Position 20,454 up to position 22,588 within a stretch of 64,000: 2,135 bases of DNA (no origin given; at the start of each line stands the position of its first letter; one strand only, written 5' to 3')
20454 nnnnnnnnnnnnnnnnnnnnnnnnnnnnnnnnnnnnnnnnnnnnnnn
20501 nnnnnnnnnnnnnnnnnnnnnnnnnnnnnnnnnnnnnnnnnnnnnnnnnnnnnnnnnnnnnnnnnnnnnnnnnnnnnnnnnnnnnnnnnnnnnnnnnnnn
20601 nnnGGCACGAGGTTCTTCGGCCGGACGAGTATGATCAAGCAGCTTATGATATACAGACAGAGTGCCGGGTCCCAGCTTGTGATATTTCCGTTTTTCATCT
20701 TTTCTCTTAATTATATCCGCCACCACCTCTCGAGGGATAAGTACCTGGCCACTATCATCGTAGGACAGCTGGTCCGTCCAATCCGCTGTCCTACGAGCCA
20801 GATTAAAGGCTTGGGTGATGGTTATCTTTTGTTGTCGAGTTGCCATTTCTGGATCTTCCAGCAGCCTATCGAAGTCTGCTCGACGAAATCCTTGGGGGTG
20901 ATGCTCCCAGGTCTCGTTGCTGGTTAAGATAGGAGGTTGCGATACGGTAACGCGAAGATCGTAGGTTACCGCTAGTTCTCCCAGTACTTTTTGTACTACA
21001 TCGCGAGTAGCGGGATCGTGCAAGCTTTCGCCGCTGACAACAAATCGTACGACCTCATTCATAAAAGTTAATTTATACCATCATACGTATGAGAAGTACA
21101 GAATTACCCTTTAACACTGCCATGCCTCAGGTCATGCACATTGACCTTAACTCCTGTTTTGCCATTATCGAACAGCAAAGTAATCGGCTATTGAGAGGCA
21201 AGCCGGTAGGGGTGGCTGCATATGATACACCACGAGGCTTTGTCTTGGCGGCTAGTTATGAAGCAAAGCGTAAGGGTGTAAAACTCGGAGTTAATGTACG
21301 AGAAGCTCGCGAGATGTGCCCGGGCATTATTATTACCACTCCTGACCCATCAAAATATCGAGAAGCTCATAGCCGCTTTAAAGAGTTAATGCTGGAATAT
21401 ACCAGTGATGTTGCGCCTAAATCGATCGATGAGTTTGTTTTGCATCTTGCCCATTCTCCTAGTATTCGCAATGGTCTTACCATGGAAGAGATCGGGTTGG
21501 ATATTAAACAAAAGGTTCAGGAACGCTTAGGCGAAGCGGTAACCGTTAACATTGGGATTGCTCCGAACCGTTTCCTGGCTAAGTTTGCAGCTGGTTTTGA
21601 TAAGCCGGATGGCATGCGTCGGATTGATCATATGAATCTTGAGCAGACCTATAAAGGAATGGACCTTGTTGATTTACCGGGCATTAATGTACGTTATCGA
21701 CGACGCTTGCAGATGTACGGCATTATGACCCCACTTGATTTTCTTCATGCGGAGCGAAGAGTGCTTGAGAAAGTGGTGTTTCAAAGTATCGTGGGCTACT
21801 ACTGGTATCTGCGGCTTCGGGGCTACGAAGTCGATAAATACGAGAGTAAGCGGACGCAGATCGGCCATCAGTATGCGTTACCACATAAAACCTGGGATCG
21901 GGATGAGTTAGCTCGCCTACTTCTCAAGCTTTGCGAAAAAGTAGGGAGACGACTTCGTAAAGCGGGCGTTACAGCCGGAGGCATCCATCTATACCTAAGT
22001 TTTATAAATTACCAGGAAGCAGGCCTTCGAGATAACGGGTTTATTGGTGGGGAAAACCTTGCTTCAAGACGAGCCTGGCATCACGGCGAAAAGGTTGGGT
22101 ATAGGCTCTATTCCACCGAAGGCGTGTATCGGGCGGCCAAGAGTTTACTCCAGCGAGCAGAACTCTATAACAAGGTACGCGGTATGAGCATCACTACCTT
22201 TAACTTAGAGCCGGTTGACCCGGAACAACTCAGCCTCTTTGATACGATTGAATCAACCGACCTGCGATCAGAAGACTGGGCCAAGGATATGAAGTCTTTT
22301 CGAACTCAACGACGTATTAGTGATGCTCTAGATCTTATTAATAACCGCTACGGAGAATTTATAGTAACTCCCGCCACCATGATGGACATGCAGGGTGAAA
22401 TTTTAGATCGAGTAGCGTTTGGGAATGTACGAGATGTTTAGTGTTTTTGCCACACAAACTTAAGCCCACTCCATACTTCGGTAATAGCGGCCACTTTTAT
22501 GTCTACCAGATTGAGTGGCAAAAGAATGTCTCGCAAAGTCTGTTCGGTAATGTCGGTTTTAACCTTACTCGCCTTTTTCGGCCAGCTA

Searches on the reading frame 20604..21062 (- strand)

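Call 4: search_protein_families(library=pfam, proteins=[window:20604-21062:-], max_evalue=1)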
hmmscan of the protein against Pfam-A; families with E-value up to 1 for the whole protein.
window:20604-21062:- (153 aa): 0 families

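Call 38: search_protein_families(library=ncbifam, proteins=[window:20604-21062:-], max_evalue=1)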
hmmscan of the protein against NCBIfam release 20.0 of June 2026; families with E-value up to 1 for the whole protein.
window:20604-21062:- (153 aa): 1 family
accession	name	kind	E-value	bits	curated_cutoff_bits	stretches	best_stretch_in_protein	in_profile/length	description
TIGR02309.1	HpaB-1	equivalog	0.049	12.7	480.2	1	8-62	19-73/477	4-hydroxyphenylacetate 3-monooxygenase, oxygenase component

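Call 86: search_protein_families(library=padloc, proteins=[window:20604-21062:-], max_evalue=0.1)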
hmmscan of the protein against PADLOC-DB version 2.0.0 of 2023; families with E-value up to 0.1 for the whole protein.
window:20604-21062:- (153 aa): 0 families

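Call 87: search_protein_families(library=phrogs, proteins=[window:20604-21062:-], max_evalue=0.1)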
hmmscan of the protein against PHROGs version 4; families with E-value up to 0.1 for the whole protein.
window:20604-21062:- (153 aa): 0 families

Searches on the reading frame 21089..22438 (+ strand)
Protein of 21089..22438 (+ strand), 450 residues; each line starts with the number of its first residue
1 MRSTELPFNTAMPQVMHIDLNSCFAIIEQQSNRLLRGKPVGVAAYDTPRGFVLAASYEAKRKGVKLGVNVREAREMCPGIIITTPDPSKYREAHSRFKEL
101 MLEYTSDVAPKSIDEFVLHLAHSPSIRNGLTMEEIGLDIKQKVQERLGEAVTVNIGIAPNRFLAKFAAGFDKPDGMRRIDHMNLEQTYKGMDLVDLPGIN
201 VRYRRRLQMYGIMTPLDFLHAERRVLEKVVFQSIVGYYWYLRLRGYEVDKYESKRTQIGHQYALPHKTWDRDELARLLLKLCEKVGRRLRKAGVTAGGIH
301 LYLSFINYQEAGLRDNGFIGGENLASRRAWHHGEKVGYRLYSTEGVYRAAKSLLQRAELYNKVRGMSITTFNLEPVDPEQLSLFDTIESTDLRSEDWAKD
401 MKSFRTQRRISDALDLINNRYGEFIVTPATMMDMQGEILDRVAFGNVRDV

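Call 4: search_protein_families(library=pfam, proteins=[window:21089-22438:+], max_evalue=1)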
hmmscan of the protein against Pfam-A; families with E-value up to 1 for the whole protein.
window:21089-22438:+ (450 aa): 2 families
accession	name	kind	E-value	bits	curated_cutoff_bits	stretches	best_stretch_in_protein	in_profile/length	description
PF00817.25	IMS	-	1.4e-30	106.6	23.2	1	18-168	1-147/148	impB/mucB/samB family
PF11799.13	IMS_C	-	8e-15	55.6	20.7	1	255-383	1-109/109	impB/mucB/samB family C-terminal domain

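Call 38: search_protein_families(library=ncbifam, proteins=[window:21089-22438:+], max_evalue=1)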
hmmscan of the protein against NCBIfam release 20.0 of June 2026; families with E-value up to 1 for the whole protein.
window:21089-22438:+ (450 aa): 11 families
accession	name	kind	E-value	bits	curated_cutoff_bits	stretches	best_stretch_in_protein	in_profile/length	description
NF002848.0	PRK03103.1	subfamily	2.7e-50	171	381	1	14-438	5-398/410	DNA polymerase IV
NF002492.0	PRK01810.1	equivalog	3.2e-47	161.2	399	1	15-309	12-304/412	DNA polymerase IV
NF003015.0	PRK03858.1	subfamily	2.1e-46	158.8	367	1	13-311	7-297/399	DNA polymerase IV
NF002677.0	PRK02406.1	equivalog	4.8e-45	154.2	256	1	11-309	4-300/357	DNA polymerase IV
NF010731.0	PRK14133.1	equivalog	1.1e-43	149.9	362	2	14-304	4-286/352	DNA polymerase IV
NF002751.0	PRK02794.1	equivalog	7.5e-37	127.2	371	1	14-310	39-330/425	DNA polymerase IV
NF002292.0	PRK01216.1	equivalog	5.5e-33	114.4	339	1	15-285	3-272/351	DNA polymerase IV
NF002882.0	PRK03348.1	equivalog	2.2e-32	112.5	389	1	11-301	3-291/461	DNA polymerase IV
NF002883.0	PRK03352.1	equivalog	5.5e-26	91.6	330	1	13-297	5-285/347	DNA polymerase IV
NF002955.0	PRK03609.1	subfamily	8.6e-15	54.6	431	1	17-229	4-217/422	translesion error-prone DNA polymerase V subunit UmuC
NF005796.0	PRK07636.1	subfamily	0.023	13.9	337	1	342-429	110-197/275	ATP-dependent DNA ligase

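Call 46: search_dna_similar(query=window:21089-22438:+, collection=plasmids, mode=protein, max_rows=40)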
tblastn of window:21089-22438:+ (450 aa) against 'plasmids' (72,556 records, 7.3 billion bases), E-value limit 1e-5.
The search stops at 5000 records and this limit was reached: more records match than are counted here, and every count below describes the 5000 best-scoring records only.
Records with a match: at least 5000; places in all: 5130; records where one place covers at least 80% of the query: 857.
Best place of each record, by identity: <60% 5000.
By first word of the organism name: Escherichia 1727; Salmonella 699; Klebsiella 488; Acinetobacter 352; Bacillus 190; Listeria 133; Enterobacter 130; Shigella 126; Rhizobium 118; Enterococcus 112; and 151 more.
By predicted mobility (MOB-suite, as given by PLSDB): conjugative 3527; non-mobilizable 845; mobilizable 628.
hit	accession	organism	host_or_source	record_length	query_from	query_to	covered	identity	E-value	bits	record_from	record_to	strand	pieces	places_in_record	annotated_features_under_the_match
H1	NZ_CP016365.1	Phaeobacter porticola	cell culture,barnacle at wood pile-on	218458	16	449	96%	27.7%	2e-32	138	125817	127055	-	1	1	type VI secretion protein ImpB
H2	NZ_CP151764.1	Yoonia sp. SS1-5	cell culture,Marine algae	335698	16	436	94%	28.5%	1e-36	150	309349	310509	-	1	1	hypothetical protein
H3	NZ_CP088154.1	Mesorhizobium mediterraneum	Cicer arietinum L.,cell culture,radical ...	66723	16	427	92%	28.8%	7e-33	139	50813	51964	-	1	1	type VI secretion protein ImpB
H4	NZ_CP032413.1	Paenibacillus lautus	single colony,Tattoo ink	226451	15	443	95%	27.5%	2e-12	143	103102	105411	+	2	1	DNA polymerase IV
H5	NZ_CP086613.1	Shinella zoogloeoides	-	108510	16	427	92%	28.6%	9e-35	145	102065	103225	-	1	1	type VI secretion protein ImpB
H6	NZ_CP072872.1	Rhizobium sp. NLR16a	lentil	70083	16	427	92%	28.6%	3e-30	131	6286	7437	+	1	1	type VI secretion protein ImpB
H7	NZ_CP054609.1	Paenibacillus cellulosilyticus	cell culture,soil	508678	15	441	95%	27.5%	4e-20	100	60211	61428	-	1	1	DNA polymerase IV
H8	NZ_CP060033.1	Aeromonas salmonicida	Sebastes schlegeli,Head kidney, Spleen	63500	16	427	92%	28.4%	2e-29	129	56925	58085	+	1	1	type VI secretion protein ImpB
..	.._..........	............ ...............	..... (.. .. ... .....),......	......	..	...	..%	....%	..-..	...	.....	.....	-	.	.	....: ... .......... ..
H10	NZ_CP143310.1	Methylophaga thalassica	cell culture,A deep sea sediment sample ...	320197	15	432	93%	27.6%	3e-30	132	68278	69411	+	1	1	DNA polymerase IV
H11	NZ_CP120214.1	Agrobacterium leguminum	-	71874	16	427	92%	27.9%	2e-30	132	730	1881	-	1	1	type VI secretion protein ImpB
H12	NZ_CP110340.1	Brucella sp. JSBI001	pure culture,sediment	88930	16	427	92%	27.9%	5e-31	134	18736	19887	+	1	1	type VI secretion protein ImpB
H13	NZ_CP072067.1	Bacillus mycoides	cell culture,soil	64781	4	448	99%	25.7%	3e-13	80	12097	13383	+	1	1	damage repair protein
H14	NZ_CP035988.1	Bacillus mycoides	cell culture,soil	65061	4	448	99%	25.7%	3e-13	80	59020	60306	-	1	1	damage repair protein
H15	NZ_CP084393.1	Pseudochrobactrum sp. XF203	pure culture,Dongxiang wild rice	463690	16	426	91%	27.6%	3e-30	131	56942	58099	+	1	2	type VI secretion protein ImpB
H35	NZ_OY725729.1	Monoglobus pectinilyticus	-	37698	15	432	93%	25.9%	1e-21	105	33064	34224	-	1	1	DNA polymerase IV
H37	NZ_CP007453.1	Peptoclostridium acidaminophilum DSM 3953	black mud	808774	11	438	95%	25.2%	1e-20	102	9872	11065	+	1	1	DNA polymerase IV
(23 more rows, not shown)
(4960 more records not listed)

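Call 47: get_annotated_region(hit=H37, flank=3000)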
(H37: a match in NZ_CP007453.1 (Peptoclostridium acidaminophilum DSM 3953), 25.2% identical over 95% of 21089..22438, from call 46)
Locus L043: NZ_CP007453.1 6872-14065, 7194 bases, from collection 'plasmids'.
description: Peptoclostridium acidaminophilum DSM 3953 strain al-2 plasmid EAL2_808p, complete sequence
organism: Peptoclostridium acidaminophilum DSM 3953 (NCBI taxid 1286171)
taxonomy: Bacteria; Bacillota; Clostridia; Peptostreptococcales; Peptoclostridiaceae; Peptoclostridium; Peptoclostridium acidaminophilum; Peptoclostridium acidaminophilum DSM 3953
host: -; source: black mud; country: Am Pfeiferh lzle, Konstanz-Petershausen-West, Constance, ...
typing (MOB-suite, as given by PLSDB): non-mobilizable
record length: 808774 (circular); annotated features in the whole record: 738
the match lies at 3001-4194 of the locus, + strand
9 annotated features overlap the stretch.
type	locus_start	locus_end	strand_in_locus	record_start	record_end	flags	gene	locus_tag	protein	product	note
CDS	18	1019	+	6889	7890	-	-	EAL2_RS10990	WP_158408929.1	AAA family ATPase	-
CDS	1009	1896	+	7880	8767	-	-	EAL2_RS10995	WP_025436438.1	ParB/RepB/Spo0J family partition protein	-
CDS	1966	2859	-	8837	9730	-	-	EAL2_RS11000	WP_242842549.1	ATP-binding protein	-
CDS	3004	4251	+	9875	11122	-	-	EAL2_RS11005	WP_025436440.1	DNA polymerase IV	GO:0006281 - DNA repair [Evidence IEA]; GO:0006261 - DNA-templated DNA replication [Evidence IEA]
CDS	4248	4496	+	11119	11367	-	-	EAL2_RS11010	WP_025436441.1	hypothetical protein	-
CDS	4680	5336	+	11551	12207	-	-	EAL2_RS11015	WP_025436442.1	SprT family zinc-dependent metalloprotease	GO:0006508 - proteolysis [Evidence IEA]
CDS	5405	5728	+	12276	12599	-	-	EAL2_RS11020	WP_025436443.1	muconolactone Delta-isomerase family protein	-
CDS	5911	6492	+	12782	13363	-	-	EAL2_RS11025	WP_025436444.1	glycerol-3-phosphate responsive antiterminator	-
CDS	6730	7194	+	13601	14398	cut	-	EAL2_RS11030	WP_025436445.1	Cof-type HAD-IIB family hydrolase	GO:0008152 - metabolic process [Evidence IEA]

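Call 48: get_annotated_region(hit=H35, flank=3000)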
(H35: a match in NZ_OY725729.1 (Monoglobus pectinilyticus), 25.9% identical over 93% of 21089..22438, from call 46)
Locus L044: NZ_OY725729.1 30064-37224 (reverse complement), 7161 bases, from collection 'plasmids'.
description: Monoglobus pectinilyticus strain Ruminococcaceae species TSDC17.2-1.2 plasmid 5, complete sequence
organism: Monoglobus pectinilyticus (NCBI taxid 1981510)
taxonomy: Bacteria; Bacillota; Clostridia; Monoglobales; Monoglobaceae; Monoglobus; Monoglobus pectinilyticus
host: -; source: -; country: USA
typing (MOB-suite, as given by PLSDB): non-mobilizable
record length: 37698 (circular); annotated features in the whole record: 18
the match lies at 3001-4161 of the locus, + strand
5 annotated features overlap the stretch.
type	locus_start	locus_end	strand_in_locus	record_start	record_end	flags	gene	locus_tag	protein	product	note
CDS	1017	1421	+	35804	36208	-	-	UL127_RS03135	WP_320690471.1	helix-turn-helix transcriptional regulator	-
CDS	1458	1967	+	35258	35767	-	-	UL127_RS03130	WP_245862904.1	ImmA/IrrE family metallo-endopeptidase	-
CDS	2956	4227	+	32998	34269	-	-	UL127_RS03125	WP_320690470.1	DNA polymerase IV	GO:0006281 - DNA repair [Evidence IEA]; GO:0006261 - DNA-templated DNA replication [Evidence IEA]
CDS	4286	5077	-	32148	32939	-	-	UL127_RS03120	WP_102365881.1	helix-turn-helix domain-containing protein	-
CDS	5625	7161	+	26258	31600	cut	-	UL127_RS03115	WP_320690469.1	glycoside hydrolase family 3 C-terminal domain-containing protein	GO:0005975 - carbohydrate metabolic process [Evidence IEA]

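Call 49: get_annotated_region(hit=H1, flank=3000)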
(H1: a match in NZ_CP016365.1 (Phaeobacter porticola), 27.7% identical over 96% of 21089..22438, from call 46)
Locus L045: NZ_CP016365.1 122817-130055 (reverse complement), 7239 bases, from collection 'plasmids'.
description: Phaeobacter porticola strain P97 plasmid pP97_a, complete sequence
organism: Phaeobacter porticola (NCBI taxid 1844006)
taxonomy: Bacteria; Pseudomonadota; Alphaproteobacteria; Rhodobacterales; Roseobacteraceae; Phaeobacter; Phaeobacter porticola
host: -; source: cell culture,barnacle at wood pile-on; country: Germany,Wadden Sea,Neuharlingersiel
typing (MOB-suite, as given by PLSDB): non-mobilizable; replicon rep_cluster_377
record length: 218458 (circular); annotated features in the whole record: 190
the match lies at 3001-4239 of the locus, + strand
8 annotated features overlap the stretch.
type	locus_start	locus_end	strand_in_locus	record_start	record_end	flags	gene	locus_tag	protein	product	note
CDS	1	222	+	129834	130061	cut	-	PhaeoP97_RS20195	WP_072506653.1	hypothetical protein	-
CDS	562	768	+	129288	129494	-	-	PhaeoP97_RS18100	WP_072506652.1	cold-shock protein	-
CDS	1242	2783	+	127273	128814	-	-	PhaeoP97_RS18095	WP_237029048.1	IS1634 family transposase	-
CDS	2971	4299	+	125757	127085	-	-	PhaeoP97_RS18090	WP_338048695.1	type VI secretion protein ImpB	-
CDS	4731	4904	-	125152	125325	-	-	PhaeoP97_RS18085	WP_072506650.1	CsbD family protein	-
CDS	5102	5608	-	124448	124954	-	-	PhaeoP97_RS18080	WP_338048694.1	DUF998 domain-containing protein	-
CDS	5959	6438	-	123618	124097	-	-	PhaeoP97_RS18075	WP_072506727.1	MgtC/SapB family protein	-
CDS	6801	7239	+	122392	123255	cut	-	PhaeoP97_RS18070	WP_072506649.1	mechanosensitive ion channel family protein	-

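Call 50: search_protein_families(library=pfam, proteins=[L043:4248-4493:+], max_evalue=1)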
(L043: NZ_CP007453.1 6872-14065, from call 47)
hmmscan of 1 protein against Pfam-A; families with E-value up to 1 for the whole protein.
L043:4248-4493:+ (82 aa): 0 families

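Call 54: get_annotated_region(hit=H9, flank=4000)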
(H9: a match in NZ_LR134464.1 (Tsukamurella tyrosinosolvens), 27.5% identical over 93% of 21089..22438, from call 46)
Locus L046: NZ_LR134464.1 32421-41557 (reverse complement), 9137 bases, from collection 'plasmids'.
description: Tsukamurella tyrosinosolvens strain NCTC13231 plasmid 22, complete sequence
organism: Tsukamurella tyrosinosolvens (NCBI taxid 57704)
taxonomy: Bacteria; Actinomycetota; Actinomycetes; Mycobacteriales; Tsukamurellaceae; Tsukamurella; Tsukamurella tyrosinosolvens
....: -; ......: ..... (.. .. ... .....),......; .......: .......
typing (MOB-suite, as given by PLSDB): non-mobilizable
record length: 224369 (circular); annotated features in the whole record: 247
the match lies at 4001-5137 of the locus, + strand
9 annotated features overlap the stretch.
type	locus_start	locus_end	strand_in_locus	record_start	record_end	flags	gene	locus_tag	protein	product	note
CDS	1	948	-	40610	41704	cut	-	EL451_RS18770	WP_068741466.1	alcohol dehydrogenase family protein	-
CDS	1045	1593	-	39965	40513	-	-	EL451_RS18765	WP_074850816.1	hypothetical protein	-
CDS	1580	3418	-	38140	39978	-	-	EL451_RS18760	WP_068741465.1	alpha/beta fold hydrolase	-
CDS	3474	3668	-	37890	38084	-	-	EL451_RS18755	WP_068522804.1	hypothetical protein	-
CDS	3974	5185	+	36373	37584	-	dinB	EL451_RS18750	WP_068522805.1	DNA polymerase IV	GO:0006281 - DNA repair [Evidence IEA]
CDS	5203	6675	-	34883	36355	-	-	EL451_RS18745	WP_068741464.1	amino acid permease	GO:0055085 - transmembrane transport [Evidence IEA]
CDS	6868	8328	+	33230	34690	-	-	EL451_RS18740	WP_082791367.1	MFS transporter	GO:0055085 - transmembrane transport [Evidence IEA]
CDS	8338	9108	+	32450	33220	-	-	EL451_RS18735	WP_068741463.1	SDR family oxidoreductase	-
CDS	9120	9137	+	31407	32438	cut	-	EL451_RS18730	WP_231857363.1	zinc-binding dehydrogenase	-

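Call 55: get_annotated_region(hit=H10, flank=3000)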
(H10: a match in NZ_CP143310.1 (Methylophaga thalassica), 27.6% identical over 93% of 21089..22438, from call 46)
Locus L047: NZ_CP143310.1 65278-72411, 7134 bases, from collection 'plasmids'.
description: Methylophaga thalassica strain IOM01 plasmid unnamed, complete sequence
organism: Methylophaga thalassica (NCBI taxid 40223)
taxonomy: Bacteria; Pseudomonadota; Gammaproteobacteria; Thiotrichales; Piscirickettsiaceae; Methylophaga; Methylophaga thalassica
host: -; source: cell culture,A deep sea sediment sample from the Central Indian Ridge; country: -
typing (MOB-suite, as given by PLSDB): non-mobilizable
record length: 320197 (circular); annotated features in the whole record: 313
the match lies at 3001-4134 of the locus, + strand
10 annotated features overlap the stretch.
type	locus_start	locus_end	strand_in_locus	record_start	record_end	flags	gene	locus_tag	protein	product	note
CDS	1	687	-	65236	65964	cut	arsH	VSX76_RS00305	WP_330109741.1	arsenical resistance protein ArsH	-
CDS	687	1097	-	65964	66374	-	arsC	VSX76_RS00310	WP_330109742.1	arsenate reductase (glutaredoxin)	-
CDS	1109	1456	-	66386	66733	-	-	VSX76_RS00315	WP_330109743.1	metalloregulator ArsR/SmtB family transcription factor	GO:0006355 - regulation of DNA-templated transcription [Evidence IEA]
CDS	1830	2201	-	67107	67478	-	-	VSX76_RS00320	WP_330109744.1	GIY-YIG nuclease family protein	-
CDS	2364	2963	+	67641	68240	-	lexA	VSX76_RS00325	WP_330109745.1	transcriptional repressor LexA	GO:0006282 - regulation of DNA repair [Evidence IEA]; GO:0006355 - regulation of DNA-templated transcription [Evidence ...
CDS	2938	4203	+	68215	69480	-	-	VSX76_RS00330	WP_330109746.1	DNA polymerase IV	GO:0006281 - DNA repair [Evidence IEA]; GO:0006261 - DNA-templated DNA replication [Evidence IEA]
CDS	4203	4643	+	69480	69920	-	-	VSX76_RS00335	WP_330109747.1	hypothetical protein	-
CDS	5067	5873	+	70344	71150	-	-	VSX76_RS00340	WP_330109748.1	hypothetical protein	-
CDS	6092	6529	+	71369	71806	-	ssb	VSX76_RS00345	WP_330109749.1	single-stranded DNA-binding protein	GO:0006310 - DNA recombination [Evidence IEA]; GO:0006281 - DNA repair [Evidence IEA]; GO:0006260 - DNA replication ...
CDS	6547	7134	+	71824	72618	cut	-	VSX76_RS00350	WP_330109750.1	hypothetical protein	-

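Call 56: get_annotated_region(hit=H7, flank=3000)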
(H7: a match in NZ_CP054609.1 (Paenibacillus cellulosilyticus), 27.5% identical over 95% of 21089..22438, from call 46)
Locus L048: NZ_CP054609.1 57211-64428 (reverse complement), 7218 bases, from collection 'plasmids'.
description: Paenibacillus cellulosilyticus strain KACC 14175 plasmid unnamed1, complete sequence
organism: Paenibacillus cellulosilyticus (NCBI taxid 375489)
taxonomy: Bacteria; Bacillota; Bacilli; Bacillales; Paenibacillaceae; Paenibacillus; Paenibacillus cellulosilyticus
host: -; source: cell culture,soil; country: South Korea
typing (MOB-suite, as given by PLSDB): non-mobilizable
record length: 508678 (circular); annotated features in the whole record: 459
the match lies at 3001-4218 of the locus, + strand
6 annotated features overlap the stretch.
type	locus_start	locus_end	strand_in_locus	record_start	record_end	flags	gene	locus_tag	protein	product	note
CDS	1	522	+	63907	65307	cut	-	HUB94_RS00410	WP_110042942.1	DUF2515 domain-containing protein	-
CDS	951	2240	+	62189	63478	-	tyrS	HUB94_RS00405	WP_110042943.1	tyrosine--tRNA ligase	GO:0006437 - tyrosyl-tRNA aminoacylation [Evidence IEA]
CDS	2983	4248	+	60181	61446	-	-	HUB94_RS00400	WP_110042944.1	DNA polymerase IV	-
CDS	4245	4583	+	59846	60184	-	-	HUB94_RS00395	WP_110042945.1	YolD-like family protein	-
CDS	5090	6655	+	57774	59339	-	-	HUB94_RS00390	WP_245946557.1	spore germination protein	GO:0009847 - spore germination [Evidence IEA]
CDS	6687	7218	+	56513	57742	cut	-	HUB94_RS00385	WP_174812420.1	Ger(x)C family spore germination protein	-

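Call 57: search_protein_families(library=pfam, proteins=[L047:4203-4640:+], max_evalue=1)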
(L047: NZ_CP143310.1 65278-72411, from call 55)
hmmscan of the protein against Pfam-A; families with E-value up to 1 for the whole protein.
L047:4203-4640:+ (146 aa): 0 families

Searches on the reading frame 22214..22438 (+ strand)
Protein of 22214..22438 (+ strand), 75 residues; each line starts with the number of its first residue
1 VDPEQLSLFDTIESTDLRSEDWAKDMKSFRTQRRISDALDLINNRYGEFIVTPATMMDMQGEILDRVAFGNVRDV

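Call 118: search_protein_families(library=pfam, alignment_id=A8, max_evalue=10)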
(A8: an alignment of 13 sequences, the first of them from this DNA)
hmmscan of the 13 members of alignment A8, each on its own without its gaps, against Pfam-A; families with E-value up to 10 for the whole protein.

A. member 1, seq(75 aa): 1 family
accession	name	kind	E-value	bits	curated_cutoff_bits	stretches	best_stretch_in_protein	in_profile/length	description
PF10074.15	RovC_DNA-bd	-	0.087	13.9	26.4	1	15-46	71-102/107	T6SS, Transcription factor, DNA binding domain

B. families by the number of members that match (of 13 scanned): 9 families
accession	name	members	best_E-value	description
PF13438.11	DUF4113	6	0.012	Domain of unknown function (DUF4113)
PF11799.13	IMS_C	3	7.5e-05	impB/mucB/samB family C-terminal domain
PF00982.27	Glyco_transf_20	1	0.0099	Glycosyltransferase family 20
PF10384.14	Scm3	1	0.014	Centromere protein Scm3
PF22726.1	NCAB2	1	0.026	NACHT C-terminal Alpha/Beta 2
PF02954.25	HTH_8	1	0.045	Bacterial regulatory protein, Fis family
PF03918.19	CcmH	1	0.048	Cytochrome C biogenesis protein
PF10074.15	RovC_DNA-bd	1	0.087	T6SS, Transcription factor, DNA binding domain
PF22322.1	DUF6973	1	0.22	Domain of unknown function (DUF6973)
